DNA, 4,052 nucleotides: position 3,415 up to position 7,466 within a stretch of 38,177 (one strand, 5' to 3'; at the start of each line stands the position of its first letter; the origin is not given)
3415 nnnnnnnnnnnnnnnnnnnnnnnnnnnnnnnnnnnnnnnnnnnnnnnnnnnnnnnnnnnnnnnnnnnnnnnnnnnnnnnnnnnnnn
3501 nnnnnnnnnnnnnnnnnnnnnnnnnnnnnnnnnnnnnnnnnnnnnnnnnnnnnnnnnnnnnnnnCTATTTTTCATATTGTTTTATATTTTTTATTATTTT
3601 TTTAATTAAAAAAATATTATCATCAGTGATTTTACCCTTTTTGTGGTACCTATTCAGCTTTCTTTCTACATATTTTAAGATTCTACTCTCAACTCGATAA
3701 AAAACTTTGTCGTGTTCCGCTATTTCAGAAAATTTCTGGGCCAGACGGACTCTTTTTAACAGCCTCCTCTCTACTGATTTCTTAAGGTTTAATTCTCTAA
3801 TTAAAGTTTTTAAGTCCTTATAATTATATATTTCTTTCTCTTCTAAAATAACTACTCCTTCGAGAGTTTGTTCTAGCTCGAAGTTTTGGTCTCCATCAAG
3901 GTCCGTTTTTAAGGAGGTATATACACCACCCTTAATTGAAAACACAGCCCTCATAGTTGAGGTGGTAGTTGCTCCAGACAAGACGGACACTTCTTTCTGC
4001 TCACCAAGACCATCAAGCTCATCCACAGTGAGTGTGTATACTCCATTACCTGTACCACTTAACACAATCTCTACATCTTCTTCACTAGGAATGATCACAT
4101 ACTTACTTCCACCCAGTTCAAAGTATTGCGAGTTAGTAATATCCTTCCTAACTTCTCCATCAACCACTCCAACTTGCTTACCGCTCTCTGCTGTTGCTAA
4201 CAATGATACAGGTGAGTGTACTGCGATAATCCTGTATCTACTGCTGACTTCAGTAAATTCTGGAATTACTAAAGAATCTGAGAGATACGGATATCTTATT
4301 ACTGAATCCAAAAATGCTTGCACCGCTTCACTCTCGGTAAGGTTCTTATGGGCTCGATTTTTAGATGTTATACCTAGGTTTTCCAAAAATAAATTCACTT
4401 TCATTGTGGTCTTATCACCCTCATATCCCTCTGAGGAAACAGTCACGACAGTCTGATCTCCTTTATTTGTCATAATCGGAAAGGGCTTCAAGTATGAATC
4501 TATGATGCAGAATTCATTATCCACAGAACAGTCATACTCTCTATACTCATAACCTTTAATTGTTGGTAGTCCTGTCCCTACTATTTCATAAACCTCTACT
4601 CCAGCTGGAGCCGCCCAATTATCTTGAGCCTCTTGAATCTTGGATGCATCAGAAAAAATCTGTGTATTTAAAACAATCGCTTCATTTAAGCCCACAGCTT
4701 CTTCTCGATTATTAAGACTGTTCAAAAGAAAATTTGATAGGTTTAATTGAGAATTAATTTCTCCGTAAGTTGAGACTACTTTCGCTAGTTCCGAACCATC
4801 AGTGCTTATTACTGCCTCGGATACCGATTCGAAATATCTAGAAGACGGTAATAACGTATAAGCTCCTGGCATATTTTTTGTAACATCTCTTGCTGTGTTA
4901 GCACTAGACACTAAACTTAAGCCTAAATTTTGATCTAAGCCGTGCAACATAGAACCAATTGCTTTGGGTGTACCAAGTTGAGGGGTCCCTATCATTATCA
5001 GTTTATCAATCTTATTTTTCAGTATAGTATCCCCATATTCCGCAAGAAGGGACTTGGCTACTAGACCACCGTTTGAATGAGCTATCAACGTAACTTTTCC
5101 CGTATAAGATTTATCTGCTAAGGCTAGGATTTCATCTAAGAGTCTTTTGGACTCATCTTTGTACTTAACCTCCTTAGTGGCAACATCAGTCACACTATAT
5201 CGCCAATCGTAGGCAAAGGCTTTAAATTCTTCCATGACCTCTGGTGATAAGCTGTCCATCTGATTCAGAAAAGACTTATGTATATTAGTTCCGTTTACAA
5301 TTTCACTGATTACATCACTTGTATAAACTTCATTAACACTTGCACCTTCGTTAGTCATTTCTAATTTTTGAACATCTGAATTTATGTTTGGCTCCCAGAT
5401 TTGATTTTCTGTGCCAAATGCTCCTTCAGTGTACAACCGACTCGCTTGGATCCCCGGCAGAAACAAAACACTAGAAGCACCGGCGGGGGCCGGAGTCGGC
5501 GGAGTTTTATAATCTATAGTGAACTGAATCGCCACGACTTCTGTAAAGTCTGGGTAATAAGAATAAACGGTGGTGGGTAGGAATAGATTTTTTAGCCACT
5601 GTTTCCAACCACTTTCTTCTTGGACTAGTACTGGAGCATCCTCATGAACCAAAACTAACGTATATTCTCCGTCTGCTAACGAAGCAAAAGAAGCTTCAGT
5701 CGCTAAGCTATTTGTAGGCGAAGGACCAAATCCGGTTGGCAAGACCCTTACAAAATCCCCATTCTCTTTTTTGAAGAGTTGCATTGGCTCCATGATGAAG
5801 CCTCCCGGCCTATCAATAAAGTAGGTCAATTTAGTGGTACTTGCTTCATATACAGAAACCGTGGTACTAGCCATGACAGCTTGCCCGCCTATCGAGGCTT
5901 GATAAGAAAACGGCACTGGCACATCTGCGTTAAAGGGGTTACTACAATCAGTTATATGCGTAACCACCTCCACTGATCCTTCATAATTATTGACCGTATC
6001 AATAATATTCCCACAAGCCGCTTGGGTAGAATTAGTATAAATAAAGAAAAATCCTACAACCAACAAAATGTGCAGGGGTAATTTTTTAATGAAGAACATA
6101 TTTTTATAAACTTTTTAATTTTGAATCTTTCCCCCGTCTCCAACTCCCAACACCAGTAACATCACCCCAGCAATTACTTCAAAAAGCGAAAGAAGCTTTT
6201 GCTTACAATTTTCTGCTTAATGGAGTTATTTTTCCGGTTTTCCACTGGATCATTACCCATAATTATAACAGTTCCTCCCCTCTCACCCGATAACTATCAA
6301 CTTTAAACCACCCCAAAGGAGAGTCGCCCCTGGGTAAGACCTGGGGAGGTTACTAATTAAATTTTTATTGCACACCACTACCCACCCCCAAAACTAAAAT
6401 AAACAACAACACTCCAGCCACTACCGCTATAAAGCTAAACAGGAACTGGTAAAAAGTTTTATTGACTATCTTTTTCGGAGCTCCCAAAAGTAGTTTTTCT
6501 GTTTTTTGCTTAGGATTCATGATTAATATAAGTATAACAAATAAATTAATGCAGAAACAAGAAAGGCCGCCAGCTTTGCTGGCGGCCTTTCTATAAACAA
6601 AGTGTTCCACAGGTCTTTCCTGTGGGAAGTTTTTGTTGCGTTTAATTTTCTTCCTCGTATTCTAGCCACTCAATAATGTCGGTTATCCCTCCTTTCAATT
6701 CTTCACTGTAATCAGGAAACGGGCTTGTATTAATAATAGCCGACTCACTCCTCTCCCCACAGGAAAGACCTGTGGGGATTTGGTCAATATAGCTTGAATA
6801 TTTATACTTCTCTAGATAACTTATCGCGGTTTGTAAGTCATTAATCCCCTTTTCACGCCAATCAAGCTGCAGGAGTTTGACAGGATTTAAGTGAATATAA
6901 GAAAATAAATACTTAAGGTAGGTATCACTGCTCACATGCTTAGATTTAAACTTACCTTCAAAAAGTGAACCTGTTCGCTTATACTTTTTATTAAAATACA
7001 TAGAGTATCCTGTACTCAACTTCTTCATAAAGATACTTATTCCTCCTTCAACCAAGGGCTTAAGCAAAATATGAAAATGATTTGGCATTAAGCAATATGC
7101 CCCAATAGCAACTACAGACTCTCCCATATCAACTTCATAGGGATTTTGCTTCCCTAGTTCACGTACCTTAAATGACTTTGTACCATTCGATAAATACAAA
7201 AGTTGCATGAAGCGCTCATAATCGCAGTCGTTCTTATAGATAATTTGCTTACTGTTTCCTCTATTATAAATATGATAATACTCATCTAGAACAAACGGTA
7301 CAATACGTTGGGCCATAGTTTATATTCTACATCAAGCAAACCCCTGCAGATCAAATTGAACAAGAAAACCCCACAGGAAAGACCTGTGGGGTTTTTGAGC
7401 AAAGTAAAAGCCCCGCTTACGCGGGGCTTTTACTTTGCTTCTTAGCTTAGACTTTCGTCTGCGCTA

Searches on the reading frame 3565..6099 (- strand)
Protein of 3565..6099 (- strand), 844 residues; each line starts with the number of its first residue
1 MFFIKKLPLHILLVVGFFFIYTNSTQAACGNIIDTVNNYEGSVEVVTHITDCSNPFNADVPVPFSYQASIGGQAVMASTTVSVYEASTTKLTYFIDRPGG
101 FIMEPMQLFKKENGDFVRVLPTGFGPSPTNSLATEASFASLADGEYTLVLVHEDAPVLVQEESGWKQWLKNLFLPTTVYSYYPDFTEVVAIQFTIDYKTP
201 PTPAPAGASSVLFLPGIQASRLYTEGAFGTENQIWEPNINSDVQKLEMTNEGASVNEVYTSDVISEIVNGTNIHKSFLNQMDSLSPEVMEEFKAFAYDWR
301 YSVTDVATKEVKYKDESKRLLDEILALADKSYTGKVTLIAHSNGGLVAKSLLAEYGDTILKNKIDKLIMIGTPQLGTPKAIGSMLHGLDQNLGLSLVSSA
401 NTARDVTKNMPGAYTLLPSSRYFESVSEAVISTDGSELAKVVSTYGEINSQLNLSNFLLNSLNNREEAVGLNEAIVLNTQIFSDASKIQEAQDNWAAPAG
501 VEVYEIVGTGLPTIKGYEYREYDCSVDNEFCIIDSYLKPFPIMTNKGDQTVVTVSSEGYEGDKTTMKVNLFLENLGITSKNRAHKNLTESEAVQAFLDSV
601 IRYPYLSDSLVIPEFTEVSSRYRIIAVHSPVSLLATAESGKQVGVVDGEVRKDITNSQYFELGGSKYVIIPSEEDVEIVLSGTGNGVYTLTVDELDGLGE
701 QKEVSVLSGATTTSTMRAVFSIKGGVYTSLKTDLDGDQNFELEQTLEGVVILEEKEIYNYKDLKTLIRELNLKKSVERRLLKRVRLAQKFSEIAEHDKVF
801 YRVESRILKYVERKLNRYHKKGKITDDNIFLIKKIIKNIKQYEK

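Call 67: search_protein_families(library=pfam, proteins=[window:3565-6099:-], max_evalue=0.001)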
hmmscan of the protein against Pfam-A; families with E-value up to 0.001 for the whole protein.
window:3565-6099:- (844 aa): 4 families
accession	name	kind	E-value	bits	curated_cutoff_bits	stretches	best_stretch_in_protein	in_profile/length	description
PF02450.21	LCAT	-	1.4e-23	84.2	21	1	273-557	68-357/392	Lecithin:cholesterol acyltransferase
PF07819.20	PGAP1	-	3.6e-07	30.6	24.3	1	275-382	29-137/233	PGAP1-like alpha/beta domain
PF24096.1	DUF7379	-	1.2e-05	25.8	33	1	318-381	55-119/191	Domain of unknown function (DUF7379)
PF05057.20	DUF676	-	0.00033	20.7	20.3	1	317-377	59-128/217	Putative serine esterase (DUF676)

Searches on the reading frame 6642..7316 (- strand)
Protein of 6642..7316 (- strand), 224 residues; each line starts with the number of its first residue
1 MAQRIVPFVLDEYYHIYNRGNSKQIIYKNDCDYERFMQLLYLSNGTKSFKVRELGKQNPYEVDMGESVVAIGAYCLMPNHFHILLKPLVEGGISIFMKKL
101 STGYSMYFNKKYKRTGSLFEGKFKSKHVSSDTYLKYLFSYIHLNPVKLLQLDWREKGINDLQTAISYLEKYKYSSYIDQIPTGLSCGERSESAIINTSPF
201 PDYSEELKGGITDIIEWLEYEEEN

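Call 67: search_protein_families(library=pfam, proteins=[window:6642-7316:-], max_evalue=0.001)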
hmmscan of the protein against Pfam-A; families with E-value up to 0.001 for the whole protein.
window:6642-7316:- (224 aa): 1 family
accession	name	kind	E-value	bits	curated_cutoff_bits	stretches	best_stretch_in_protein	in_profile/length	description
PF01797.21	Y1_Tnp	-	3.8e-08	33.9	23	1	69-142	41-119/121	Transposase IS200 like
